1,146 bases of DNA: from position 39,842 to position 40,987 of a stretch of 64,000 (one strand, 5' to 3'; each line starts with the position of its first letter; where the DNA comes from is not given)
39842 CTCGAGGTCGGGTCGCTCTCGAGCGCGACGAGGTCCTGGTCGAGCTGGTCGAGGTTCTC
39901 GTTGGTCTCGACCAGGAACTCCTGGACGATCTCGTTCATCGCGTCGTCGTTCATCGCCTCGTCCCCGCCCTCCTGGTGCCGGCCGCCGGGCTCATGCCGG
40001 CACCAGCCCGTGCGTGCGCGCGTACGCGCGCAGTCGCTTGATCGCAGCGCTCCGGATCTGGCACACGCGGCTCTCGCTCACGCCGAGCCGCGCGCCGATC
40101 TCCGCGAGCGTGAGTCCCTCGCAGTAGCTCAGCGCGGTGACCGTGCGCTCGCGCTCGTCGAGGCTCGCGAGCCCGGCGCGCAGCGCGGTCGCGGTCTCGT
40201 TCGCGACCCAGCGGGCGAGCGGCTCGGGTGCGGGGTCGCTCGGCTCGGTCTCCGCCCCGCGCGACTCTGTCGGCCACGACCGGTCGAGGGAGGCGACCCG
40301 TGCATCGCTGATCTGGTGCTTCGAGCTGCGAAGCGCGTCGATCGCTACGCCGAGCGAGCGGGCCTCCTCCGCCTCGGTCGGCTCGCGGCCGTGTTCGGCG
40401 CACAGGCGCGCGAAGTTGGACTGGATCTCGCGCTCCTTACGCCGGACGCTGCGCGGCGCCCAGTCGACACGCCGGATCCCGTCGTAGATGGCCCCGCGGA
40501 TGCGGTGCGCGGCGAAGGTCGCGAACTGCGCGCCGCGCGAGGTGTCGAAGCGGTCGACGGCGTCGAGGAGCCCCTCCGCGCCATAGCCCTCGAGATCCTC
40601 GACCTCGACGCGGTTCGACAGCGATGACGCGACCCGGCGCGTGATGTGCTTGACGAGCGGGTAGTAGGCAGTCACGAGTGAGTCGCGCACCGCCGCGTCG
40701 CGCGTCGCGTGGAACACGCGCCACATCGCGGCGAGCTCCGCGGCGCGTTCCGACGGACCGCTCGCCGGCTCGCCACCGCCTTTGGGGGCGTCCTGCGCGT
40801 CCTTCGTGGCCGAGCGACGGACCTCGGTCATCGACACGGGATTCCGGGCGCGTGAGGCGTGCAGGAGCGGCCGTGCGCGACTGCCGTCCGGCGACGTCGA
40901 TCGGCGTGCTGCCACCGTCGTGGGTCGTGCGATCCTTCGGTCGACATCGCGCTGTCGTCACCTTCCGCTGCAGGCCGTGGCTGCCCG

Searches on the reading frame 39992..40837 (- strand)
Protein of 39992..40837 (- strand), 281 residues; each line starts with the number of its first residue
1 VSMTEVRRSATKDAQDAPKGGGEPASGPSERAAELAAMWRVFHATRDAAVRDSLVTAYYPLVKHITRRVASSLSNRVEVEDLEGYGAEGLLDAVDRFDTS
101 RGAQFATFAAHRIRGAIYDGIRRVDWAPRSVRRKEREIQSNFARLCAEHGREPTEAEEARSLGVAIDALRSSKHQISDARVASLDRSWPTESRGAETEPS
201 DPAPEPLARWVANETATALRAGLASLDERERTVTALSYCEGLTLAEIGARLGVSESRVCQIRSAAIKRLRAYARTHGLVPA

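Call 16: search_protein_families(library=pfam, proteins=[window:39992-40837:-], max_evalue=0.01)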
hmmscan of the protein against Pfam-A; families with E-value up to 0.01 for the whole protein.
window:39992-40837:- (281 aa): 6 families
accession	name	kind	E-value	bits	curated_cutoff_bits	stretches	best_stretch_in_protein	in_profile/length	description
PF04545.22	Sigma70_r4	-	2e-16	59.7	24.1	1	223-271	2-50/50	Sigma-70, region 4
PF04542.20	Sigma70_r2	-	2.9e-14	53.1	24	1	54-126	1-70/71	Sigma-70 region 2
PF08281.18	Sigma70_r4_2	-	3.3e-07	30.3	25.7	1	218-268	3-53/54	Sigma-70, region 4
PF13384.12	HTH_23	-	2.9e-06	27.4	24.6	1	226-264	2-40/50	Homeodomain-like domain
PF04539.22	Sigma70_r3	-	0.00075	20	25.3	0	144-184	12-52/78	Sigma-70 region 3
PF07638.17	Sigma70_ECF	-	0.005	17.2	21.1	0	222-258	132-168/185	ECF sigma factor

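Call 23: search_protein_families(library=ncbifam, proteins=[window:39992-40837:-], max_evalue=0.001)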
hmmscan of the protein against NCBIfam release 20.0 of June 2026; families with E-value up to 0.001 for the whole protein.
window:39992-40837:- (281 aa): 59 families (the best 25 are shown)
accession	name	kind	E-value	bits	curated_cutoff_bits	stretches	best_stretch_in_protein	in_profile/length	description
NF004935.0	PRK06288.1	equivalog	5.7e-64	216.3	343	1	31-271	15-260/270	RNA polymerase sigma factor WhiG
TIGR02479.1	FliA_WhiG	subfamily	3.2e-63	213.5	189.6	1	54-271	1-221/224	FliA/WhiG family RNA polymerase sigma factor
NF005413.0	PRK06986.1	subfamily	3e-60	204.1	201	1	49-272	13-235/241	RNA polymerase sigma factor FliA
NF005809.0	PRK07670.1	equivalog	5.6e-51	173.5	326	1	33-271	7-248/255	FliA/WhiG family RNA polymerase sigma factor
NF004572.0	PRK05911.1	equivalog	3.1e-45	154.6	378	1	31-271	5-251/257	RNA polymerase sigma factor sigma-28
TIGR02980.1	SigBFG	subfamily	2.2e-33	115.9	234.35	1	48-272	2-225/227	SigB/SigF/SigG family RNA polymerase sigma factor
TIGR02937.1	sigma70-ECF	superfamily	1.4e-31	109.4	42.9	1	51-271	3-163/165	sigma-70 family RNA polymerase sigma factor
NF009091.0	PRK12427.1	equivalog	1.8e-31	109.6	339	1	53-272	19-230/233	FliA/WhiG family RNA polymerase sigma factor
NF005644.0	PRK07408.1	subfamily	2.6e-24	86.3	261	1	32-269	10-249/258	RNA polymerase sigma factor SigF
NF005514.0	PRK07122.1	subfamily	8.7e-24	84.1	372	1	48-270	39-260/264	RNA polymerase sigma factor SigF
TIGR02941.1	Sigma_B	equivalog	4.4e-21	75.5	315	1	41-272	21-252/255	RNA polymerase sigma factor SigB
TIGR02997.1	Sig70-cyanoRpoD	subfamily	1.3e-19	70.6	384.5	1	50-270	75-298/298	RNA polymerase sigma factor, RpoD/SigA family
TIGR02885.1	spore_sigF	equivalog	5.8e-19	68.8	321.45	1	46-271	8-229/231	RNA polymerase sporulation sigma factor SigF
NF004052.0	PRK05572.1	subfamily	1e-18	67.8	311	1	47-271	30-248/252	SigF/SigG family RNA polymerase sporulation sigma factor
NF041931.2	MzaA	equivalog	4.4e-18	65.5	800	1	43-278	469-710/726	MZA anti-phage system associated sigma-70 family RNA polymerase sigma factor MzaA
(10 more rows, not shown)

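Call 36: search_solved_structures(query=window:39992-40837:-, show_alignments=3, max_evalue=1e-10)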
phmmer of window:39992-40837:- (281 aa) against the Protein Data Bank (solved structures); distinct sequences matched with E-value up to 1e-10: 22.
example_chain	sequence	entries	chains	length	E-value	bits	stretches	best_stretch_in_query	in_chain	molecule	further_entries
6pfv_A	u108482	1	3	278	1.7e-46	162.2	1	33-272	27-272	RNA polymerase sigma factor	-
6pfj_A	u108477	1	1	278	3.5e-45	157.9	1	33-272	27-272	RNA polymerase sigma factor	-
6pmi_F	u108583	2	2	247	3.4e-38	135.1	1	51-271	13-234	RNA polymerase sigma factor FliA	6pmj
9wsf_A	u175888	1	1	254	3.4e-36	128.5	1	40-272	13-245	RNA polymerase sigma factor FliA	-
9wsm_F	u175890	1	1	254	3.4e-36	128.5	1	41-272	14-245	RNA polymerase sigma factor FliA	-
1rp3_A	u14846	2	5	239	9e-31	110.7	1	50-271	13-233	RNA polymerase sigma factor SIGMA-28 (FliA) | RNA polymerase sigma factor FliA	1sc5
7lq4_A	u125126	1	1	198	4.9e-23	85.4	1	47-127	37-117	WhiG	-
8x6g_H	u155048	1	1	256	3.1e-16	63.1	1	32-273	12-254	RNA polymerase sigma factor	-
1l0o_C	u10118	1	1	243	4.5e-14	56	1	47-266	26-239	sigma factor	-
1l9u_H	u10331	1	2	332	2.4e-13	53.6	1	39-272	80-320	SIGMA FACTOR SIGA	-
4xln_F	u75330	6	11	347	2.6e-13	53.5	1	39-272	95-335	RNA polymerase sigma factor SigA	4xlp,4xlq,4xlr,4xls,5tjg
1iw7_F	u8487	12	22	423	3.8e-13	53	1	40-272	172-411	RNA polymerase sigma-70 subunit | principal sigma factor | DNA-directed RNA polymerase sigma chain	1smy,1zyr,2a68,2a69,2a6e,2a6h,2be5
3dxj_F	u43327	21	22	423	3.8e-13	53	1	40-272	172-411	RNA polymerase pricipal sigma factor (RpoD); CHAIN F, P | RNA polymerase sigma factor | RNA polymerase sigma factor SigA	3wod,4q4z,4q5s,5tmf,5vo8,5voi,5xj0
1l9z_H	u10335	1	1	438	4.2e-13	52.9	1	39-272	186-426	SIGMA FACTOR SIGA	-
5x21_F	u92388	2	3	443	4.3e-13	52.8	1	40-272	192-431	RNA polymerase sigma factor SigA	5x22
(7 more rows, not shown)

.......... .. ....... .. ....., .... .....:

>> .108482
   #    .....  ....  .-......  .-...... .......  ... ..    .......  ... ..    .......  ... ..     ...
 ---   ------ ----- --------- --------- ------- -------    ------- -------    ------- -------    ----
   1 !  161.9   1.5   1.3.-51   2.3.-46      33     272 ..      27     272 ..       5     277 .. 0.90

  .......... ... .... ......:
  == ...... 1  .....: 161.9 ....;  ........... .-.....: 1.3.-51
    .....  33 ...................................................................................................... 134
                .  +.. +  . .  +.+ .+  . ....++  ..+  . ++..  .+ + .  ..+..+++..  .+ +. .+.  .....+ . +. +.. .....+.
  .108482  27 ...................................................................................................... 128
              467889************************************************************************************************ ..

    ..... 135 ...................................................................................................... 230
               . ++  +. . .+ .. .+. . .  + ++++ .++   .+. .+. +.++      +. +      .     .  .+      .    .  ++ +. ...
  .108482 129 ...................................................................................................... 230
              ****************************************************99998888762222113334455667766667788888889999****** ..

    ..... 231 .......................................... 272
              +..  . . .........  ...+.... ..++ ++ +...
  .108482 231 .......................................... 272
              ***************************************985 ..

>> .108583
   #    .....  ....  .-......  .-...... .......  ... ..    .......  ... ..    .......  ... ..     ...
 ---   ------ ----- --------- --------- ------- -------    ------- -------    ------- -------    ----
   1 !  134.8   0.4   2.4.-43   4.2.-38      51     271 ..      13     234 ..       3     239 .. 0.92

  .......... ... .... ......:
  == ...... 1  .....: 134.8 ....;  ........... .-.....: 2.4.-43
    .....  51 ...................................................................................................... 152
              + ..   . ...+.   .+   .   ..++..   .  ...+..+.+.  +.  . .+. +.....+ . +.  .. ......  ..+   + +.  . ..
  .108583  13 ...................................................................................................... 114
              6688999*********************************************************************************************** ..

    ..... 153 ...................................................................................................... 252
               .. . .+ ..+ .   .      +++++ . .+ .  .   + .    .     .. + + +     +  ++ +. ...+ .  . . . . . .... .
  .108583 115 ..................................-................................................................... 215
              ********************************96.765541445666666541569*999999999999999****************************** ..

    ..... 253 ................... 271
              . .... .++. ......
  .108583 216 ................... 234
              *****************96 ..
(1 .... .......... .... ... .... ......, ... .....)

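Call 49: find_homologous_proteins(query=window:39992-40837:-, max_evalue=1e-20)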
Query window:39992-40837:- (281 aa): 2531 proteins with E <= 1e-20 among 8000 candidates; the best 120 are listed.
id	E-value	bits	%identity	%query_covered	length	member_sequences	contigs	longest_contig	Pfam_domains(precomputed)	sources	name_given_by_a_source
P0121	2.0e-174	596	100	99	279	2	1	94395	PF13384.13,PF04545.23,PF04542.21,PF08281.19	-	-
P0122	4.1e-125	435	76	100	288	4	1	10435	PF13384.13,PF04545.23,PF04542.21,PF08281.19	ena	-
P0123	2.9e-119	416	77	89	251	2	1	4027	PF13384.13,PF04545.23,PF04542.21,PF08281.19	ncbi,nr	ncbi:MAG: FliA/WhiG family RNA polymerase sigma factor, partial [Actinomycetota bacterium]|nr:FliA/W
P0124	2.2e-107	377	66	99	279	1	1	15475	PF04545.23,PF04542.21,PF08281.19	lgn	-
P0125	8.1e-106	372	67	100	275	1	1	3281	PF04545.23,PF04542.21,PF08281.19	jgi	jgi:RNA polymerase sigma factor for flagellar operon FliA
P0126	2.9e-104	366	72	87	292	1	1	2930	PF04545.23,PF04542.21,PF08281.19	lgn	-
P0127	3.0e-104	366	66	99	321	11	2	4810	PF04545.23,PF04542.21,PF08281.19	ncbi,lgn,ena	-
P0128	1.3e-103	364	72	88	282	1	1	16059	PF13384.13,PF04545.23,PF04542.21,PF08281.19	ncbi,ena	-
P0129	1.3e-103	364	63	100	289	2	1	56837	PF04545.23,PF04542.21,PF08281.19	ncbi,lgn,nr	ncbi:MAG: putative polymerase sigma factor [Acidimicrobiaceae bacterium]|nr:putative polymerase sigm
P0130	4.8e-102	359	70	88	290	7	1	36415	PF04545.23,PF04542.21,PF08281.19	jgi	jgi:RNA polymerase sigma factor for flagellar operon FliA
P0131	7.2e-101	355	63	96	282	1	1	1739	PF04545.23,PF04542.21,PF08281.19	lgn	-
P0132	9.1e-101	355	67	88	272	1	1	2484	PF04545.23,PF04542.21,PF08281.19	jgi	jgi:RNA polymerase sigma factor for flagellar operon FliA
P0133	1.4e-100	354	66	92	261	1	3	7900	PF04545.23,PF04542.21,PF08281.19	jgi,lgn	-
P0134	1.5e-100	354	64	99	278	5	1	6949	PF13384.13,PF04545.23,PF04542.21,PF08281.19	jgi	jgi:RNA polymerase sigma factor for flagellar operon FliA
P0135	2.9e-100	353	66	92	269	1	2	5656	PF04545.23,PF04542.21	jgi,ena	jgi:RNA polymerase sigma factor for flagellar operon FliA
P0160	3.1e-77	278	57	89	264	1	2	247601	PF04545.23,PF04542.21,PF08281.19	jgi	jgi:RNA polymerase sigma factor for flagellar operon FliA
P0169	9.9e-76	273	55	90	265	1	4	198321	PF04545.23,PF04542.21,PF08281.19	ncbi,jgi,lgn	ncbi:MAG TPA: FliA/WhiG family RNA polymerase sigma factor [Acidimicrobiales bacterium]|jgi:RNA poly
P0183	2.8e-73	265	56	85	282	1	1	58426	PF04545.23,PF04542.21,PF08281.19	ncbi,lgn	ncbi:MAG: sigma-70 family RNA polymerase sigma factor [Acidimicrobiales bacterium]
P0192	4.7e-71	258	53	88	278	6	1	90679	PF04545.23,PF04542.21,PF08281.19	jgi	jgi:RNA polymerase sigma factor for flagellar operon FliA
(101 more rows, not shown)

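Call 51: find_encoding_contigs(protein=P0129, flank=10000, max_places=2)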
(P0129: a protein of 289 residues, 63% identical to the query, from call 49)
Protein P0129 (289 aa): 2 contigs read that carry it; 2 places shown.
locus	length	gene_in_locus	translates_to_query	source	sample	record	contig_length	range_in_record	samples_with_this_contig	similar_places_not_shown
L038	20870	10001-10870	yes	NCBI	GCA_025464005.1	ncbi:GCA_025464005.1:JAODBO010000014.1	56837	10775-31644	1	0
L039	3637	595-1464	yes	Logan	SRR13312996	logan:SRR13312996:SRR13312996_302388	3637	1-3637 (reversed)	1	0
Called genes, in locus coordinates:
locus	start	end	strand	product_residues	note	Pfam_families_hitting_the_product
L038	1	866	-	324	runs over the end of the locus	PF00669:Flagellin_N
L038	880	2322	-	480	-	PF22638:FlgK_D1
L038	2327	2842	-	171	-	PF05130:FlgN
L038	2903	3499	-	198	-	PF03748:FliL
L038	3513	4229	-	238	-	PF13677:MotB_plug, PF00691:OmpA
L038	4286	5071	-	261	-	PF01618:MotA_ExbB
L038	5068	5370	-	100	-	PF06289:FlbD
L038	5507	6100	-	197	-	PF00990:GGDEF (weak)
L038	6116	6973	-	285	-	PF00072:Response_reg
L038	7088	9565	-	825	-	PF00672:HAMP, PF01590:GAF (faint), PF13185:GAF_2, PF00015:MCPsignal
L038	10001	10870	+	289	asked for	PF04542:Sigma70_r2, PF08281:Sigma70_r4_2 (weak), PF04545:Sigma70_r4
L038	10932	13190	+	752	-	PF01627:Hpt, PF02895:H-kinase_dim, PF02518:HATPase_c, PF01584:CheW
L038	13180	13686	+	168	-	PF01584:CheW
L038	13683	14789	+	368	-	PF00072:Response_reg, PF01339:CheB_methylest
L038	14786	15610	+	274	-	PF03705:CheR_N, PF08242:Methyltransf_12 (faint), PF01739:CheR, PF13489:Methyltransf_23 (weak)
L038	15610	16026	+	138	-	PF00072:Response_reg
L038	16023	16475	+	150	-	PF13690:CheX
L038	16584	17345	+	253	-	-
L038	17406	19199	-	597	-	PF13439:Glyco_transf_4 (weak), PF00534:Glycos_transf_1, PF13692:Glyco_trans_1_4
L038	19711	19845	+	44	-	-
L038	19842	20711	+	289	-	PF04542:Sigma70_r2, PF08281:Sigma70_r4_2, PF04545:Sigma70_r4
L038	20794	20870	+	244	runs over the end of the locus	PF00440:TetR_N, PF17754:TetR_C_14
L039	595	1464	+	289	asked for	PF04542:Sigma70_r2, PF08281:Sigma70_r4_2 (weak), PF04545:Sigma70_r4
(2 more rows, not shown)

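Call 52: find_encoding_contigs(protein=P0130, flank=10000, max_places=2)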
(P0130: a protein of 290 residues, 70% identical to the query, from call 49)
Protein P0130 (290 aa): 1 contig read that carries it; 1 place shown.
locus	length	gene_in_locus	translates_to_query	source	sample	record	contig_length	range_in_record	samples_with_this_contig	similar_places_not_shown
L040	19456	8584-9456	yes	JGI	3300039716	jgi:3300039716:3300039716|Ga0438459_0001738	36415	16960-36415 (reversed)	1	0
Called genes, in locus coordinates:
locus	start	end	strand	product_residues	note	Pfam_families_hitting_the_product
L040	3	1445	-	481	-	?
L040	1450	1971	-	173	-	PF05130:FlgN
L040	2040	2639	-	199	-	PF03748:FliL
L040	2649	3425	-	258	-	PF13677:MotB_plug, PF00691:OmpA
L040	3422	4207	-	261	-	PF01618:MotA_ExbB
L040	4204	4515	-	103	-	PF06289:FlbD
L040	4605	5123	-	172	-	PF00990:GGDEF (weak)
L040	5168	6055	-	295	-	PF00072:Response_reg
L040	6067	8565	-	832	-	PF00672:HAMP, PF01590:GAF, PF13185:GAF_2, PF00015:MCPsignal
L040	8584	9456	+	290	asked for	PF04542:Sigma70_r2, PF08281:Sigma70_r4_2 (weak), PF04545:Sigma70_r4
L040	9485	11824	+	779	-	PF01627:Hpt, PF02895:H-kinase_dim, PF02518:HATPase_c, PF01584:CheW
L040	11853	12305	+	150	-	PF01584:CheW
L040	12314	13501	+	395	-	PF00072:Response_reg, PF01339:CheB_methylest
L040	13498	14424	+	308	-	PF03705:CheR_N, PF01739:CheR, PF13489:Methyltransf_23 (weak), PF13649:Methyltransf_25 (faint), PF08242:Methyltransf_12 (weak)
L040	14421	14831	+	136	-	PF00072:Response_reg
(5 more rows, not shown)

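Call 53: find_encoding_contigs(protein=P0160, flank=10000, max_places=2)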
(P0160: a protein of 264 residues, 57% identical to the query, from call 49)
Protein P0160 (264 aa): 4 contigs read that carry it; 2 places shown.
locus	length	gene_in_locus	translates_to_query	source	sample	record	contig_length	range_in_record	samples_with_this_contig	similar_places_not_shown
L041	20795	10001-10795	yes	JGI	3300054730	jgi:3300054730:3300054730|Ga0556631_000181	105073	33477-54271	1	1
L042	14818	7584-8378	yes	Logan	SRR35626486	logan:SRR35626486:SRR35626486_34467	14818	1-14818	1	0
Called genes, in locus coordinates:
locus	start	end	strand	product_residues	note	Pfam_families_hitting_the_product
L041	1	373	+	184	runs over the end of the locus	PF02599:CsrA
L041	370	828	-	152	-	PF02623:FliW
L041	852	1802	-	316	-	PF00669:Flagellin_N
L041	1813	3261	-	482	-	PF00460:Flg_bb_rod (weak), PF22638:FlgK_D1, PF06429:Flg_bbr_C (faint)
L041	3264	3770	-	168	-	PF05130:FlgN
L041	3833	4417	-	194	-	PF03748:FliL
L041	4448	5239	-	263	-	PF13677:MotB_plug, PF00691:OmpA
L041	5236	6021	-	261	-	PF01618:MotA_ExbB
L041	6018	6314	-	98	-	PF06289:FlbD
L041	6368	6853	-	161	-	PF00990:GGDEF (faint)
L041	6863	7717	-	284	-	PF00072:Response_reg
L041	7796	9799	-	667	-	PF00672:HAMP, PF00015:MCPsignal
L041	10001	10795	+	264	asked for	PF04542:Sigma70_r2, PF08281:Sigma70_r4_2 (weak), PF04545:Sigma70_r4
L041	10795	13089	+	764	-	PF01627:Hpt, PF02895:H-kinase_dim, PF02518:HATPase_c, PF01584:CheW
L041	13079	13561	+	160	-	PF01584:CheW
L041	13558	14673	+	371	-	PF00072:Response_reg, PF01339:CheB_methylest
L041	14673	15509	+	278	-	PF03705:CheR_N, PF01739:CheR, PF08242:Methyltransf_12 (faint)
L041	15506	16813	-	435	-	-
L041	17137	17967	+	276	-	PF04542:Sigma70_r2, PF08281:Sigma70_r4_2, PF04545:Sigma70_r4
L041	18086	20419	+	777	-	PF03176:MMPL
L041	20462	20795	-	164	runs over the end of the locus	PF13411:MerR_1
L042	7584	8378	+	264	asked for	PF04542:Sigma70_r2, PF08281:Sigma70_r4_2 (weak), PF04545:Sigma70_r4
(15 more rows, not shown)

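Call 56: find_encoding_contigs(protein=P0169, flank=10000, max_places=1)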
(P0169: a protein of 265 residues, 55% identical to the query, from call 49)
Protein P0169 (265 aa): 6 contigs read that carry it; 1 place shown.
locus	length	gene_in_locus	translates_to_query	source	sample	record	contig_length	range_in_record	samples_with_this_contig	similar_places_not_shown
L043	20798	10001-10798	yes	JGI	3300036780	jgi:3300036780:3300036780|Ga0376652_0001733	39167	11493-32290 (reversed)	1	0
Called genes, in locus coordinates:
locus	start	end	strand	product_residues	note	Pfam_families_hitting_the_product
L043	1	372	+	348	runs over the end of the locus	PF21686:LigD_Prim-Pol, PF01896:DNA_primase_S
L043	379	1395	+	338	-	PF14716:HHH_8, PF02811:PHP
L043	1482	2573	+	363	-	PF01068:DNA_ligase_A_M, PF04679:DNA_ligase_A_C (faint)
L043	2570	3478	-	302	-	PF02739:5_3_exonuc_N, PF01367:5_3_exonuc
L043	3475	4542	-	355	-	PF00753:Lactamase_B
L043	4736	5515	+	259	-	PF00106:adh_short, PF01370:Epimerase (weak), PF08659:KR (faint), PF23441:SDR, PF13561:adh_short_C2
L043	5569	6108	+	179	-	PF01161:PBP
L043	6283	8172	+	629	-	PF00004:AAA, PF01434:Peptidase_M41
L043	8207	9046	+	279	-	PF13622:4HBT_3, PF20789:4HBT_3C, PF02551:Acyl_CoA_thio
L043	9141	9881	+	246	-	PF04012:PspA_IM30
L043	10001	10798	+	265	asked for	PF04542:Sigma70_r2, PF04545:Sigma70_r4, PF08281:Sigma70_r4_2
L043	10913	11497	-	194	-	PF08044:DUF1707 (weak)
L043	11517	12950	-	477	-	PF05175:MTS, PF06325:PrmA (weak)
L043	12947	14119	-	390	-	PF01312:Bac_export_2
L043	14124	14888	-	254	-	PF01311:Bac_export_1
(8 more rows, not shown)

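Call 57: find_encoding_contigs(protein=P0183, flank=10000, max_places=1)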
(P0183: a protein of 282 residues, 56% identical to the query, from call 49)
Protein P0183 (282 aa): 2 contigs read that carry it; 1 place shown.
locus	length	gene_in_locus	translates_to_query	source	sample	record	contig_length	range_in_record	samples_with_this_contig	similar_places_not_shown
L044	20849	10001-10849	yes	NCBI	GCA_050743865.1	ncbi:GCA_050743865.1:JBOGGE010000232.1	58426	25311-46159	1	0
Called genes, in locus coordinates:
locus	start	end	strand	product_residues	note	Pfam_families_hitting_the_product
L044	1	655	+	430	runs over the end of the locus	-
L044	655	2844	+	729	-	PF01943:Polysacc_synt, PF13440:Polysacc_synt_3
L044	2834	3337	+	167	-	PF01648:ACPS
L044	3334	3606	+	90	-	PF00550:PP-binding (weak)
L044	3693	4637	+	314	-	-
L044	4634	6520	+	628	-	PF00561:Abhydrolase_1 (faint), PF12146:Hydrolase_4 (weak), PF12697:Abhydrolase_6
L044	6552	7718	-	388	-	PF13692:Glyco_trans_1_4, PF13524:Glyco_trans_1_2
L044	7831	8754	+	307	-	PF04101:Glyco_tran_28_C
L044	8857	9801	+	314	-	PF00107:ADH_zinc_N, PF13602:ADH_zinc_N_2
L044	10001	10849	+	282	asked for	PF04542:Sigma70_r2, PF08281:Sigma70_r4_2 (weak), PF04545:Sigma70_r4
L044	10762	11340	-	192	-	PF04542:Sigma70_r2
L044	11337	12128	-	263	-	PF04542:Sigma70_r2, PF08281:Sigma70_r4_2, PF04545:Sigma70_r4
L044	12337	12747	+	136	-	PF06289:FlbD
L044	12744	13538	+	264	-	PF20560:MotA_N (faint), PF01618:MotA_ExbB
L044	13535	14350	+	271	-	PF13677:MotB_plug, PF00691:OmpA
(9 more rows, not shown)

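Call 58: find_encoding_contigs(protein=P0192, flank=10000, max_places=1)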
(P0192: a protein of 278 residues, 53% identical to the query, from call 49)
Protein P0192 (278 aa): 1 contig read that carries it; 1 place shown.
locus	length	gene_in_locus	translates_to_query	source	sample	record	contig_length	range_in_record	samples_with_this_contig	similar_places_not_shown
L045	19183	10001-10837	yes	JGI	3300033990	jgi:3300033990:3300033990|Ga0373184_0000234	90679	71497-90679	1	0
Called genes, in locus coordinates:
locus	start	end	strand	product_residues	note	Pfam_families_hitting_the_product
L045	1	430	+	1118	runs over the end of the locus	PF01590:GAF, PF13185:GAF_2, PF13492:GAF_3, PF00512:HisKA (faint), PF02518:HATPase_c, PF00072:Response_reg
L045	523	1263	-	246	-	PF00072:Response_reg, PF00486:Trans_reg_C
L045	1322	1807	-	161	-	PF00041:fn3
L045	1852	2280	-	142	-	-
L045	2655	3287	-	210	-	-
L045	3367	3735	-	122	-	-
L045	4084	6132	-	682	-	-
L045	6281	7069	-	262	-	PF04542:Sigma70_r2, PF08281:Sigma70_r4_2, PF04545:Sigma70_r4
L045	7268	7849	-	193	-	PF02599:CsrA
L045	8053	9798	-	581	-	-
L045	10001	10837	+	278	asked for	PF04542:Sigma70_r2, PF08281:Sigma70_r4_2 (weak), PF04545:Sigma70_r4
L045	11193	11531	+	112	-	PF06289:FlbD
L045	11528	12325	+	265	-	PF20560:MotA_N (weak), PF01618:MotA_ExbB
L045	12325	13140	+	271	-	PF13677:MotB_plug, PF00691:OmpA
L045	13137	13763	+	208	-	PF03748:FliL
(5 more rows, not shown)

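Call 62: find_related_loci(query=A1, collection=metagenome_contigs, flank=6000)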
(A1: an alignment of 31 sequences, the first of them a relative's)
Query A1 (279 aa) in metagenome_contigs; peptide patterns used: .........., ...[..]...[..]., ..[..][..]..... (x = any residue, [..] = any of these).
600 stretches matched a pattern (row limit reached: there are more); 570 encode a relative of the query (tblastn E <= 1e-3); the best 80 are kept; 80 distinct loci.
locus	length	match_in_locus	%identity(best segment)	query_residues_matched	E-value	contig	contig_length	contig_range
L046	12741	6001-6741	58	32-279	2e-86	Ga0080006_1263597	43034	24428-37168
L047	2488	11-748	57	32-278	2e-87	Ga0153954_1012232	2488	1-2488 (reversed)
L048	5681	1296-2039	53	28-276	6e-73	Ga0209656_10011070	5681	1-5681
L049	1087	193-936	55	30-278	2e-78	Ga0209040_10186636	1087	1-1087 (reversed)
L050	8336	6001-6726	43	33-268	1e-56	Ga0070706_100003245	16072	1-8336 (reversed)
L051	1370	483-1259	42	16-269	2e-58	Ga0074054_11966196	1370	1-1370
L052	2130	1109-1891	43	14-269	3e-56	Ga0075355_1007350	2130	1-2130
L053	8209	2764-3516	44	23-268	3e-55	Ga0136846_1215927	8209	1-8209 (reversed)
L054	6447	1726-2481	43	22-272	4e-55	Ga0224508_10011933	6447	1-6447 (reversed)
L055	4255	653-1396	40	26-269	4e-55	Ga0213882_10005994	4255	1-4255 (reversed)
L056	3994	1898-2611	42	36-269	1e-54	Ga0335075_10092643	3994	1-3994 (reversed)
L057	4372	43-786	40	26-269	9e-55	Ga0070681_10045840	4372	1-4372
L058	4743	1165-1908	45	29-269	2e-54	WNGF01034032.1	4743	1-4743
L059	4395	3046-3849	40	6-268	2e-54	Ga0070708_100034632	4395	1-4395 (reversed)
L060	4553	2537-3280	41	27-268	1e-54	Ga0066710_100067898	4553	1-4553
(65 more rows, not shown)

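Call 82: search_protein_families(library=pfam, proteins=[L038:16584-17345:+, L041:15506-16813:-], max_evalue=10)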
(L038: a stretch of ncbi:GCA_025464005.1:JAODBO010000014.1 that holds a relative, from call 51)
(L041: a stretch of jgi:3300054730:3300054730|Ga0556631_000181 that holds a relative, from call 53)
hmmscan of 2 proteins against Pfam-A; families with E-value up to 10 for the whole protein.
L038:16584-17345:+ (253 aa): 0 families

L041:15506-16813:- (435 aa): 1 family
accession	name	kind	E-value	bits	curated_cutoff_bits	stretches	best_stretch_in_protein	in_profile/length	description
PF13428.12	TPR_14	-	1.9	9.9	23.5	1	348-384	6-41/44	Tetratricopeptide repeat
